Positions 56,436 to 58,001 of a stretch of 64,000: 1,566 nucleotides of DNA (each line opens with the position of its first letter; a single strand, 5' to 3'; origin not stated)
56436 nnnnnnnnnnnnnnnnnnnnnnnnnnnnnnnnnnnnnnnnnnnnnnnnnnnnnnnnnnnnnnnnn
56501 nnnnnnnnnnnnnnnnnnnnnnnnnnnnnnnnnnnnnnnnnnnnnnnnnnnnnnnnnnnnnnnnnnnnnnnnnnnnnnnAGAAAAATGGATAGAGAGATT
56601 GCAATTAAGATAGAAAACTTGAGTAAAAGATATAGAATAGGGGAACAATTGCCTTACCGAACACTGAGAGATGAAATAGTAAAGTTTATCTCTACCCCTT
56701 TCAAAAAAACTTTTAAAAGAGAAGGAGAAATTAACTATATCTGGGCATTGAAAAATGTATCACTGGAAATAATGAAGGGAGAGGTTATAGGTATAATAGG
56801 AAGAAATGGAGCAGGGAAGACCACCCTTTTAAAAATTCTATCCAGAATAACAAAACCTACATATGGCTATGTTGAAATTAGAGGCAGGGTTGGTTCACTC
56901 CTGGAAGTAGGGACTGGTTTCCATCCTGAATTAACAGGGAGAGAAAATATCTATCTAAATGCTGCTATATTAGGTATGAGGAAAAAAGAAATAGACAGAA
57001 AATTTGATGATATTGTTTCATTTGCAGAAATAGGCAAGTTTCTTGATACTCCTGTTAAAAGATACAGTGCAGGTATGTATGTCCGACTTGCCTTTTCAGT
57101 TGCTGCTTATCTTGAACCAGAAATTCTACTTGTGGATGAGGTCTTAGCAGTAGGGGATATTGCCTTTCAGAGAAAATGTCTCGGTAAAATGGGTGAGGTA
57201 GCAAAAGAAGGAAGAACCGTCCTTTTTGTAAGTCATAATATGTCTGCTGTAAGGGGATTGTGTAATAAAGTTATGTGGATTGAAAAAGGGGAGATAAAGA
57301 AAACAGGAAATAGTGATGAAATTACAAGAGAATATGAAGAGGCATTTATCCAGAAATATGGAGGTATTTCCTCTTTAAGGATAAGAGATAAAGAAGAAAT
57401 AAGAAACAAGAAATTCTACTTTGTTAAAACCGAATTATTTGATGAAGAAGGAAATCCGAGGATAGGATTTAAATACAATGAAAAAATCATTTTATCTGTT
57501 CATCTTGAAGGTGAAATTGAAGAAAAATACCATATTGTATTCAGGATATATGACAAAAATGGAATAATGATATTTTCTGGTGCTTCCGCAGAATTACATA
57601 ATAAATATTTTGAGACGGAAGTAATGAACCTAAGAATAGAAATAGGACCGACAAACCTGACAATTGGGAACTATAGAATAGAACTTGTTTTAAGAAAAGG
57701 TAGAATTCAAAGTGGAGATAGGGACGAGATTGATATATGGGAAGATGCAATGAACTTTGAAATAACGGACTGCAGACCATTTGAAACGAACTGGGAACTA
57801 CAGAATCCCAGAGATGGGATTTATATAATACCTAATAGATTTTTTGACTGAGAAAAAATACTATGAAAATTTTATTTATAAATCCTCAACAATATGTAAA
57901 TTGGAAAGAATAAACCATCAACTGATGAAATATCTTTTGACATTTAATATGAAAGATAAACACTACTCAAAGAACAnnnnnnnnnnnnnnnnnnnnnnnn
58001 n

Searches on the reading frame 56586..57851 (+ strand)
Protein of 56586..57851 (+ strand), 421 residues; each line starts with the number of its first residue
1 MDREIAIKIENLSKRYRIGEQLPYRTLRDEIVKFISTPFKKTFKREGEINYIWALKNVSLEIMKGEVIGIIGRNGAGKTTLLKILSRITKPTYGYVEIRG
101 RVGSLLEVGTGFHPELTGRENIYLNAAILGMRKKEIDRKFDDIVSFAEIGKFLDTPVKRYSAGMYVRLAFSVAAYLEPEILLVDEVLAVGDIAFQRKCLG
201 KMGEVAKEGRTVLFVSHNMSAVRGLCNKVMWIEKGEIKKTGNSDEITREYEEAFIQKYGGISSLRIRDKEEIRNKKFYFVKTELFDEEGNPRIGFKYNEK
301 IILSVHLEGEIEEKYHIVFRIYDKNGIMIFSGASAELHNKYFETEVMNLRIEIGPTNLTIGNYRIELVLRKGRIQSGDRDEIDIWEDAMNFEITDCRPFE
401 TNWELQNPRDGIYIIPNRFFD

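Call 7: search_protein_families(library=pfam, proteins=[window:56586-57851:+], max_evalue=0.001)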
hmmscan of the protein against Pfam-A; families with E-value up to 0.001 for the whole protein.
window:56586-57851:+ (421 aa): 4 families
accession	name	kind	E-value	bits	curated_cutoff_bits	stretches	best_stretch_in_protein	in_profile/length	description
PF00005.33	ABC_tran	-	2.7e-22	80.3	25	1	55-186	1-135/137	ABC transporter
PF14524.12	Wzt_C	-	1.4e-10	41.8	30.4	1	270-394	3-130/143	Wzt C-terminal domain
PF13304.12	AAA_21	-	0.00017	22.2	27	1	68-88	2-22/304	AAA domain, putative AbiEii toxin, Type IV TA system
PF13175.12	AAA_15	-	0.00068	19.8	32.1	0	55-303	14-157/374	AAA ATPase domain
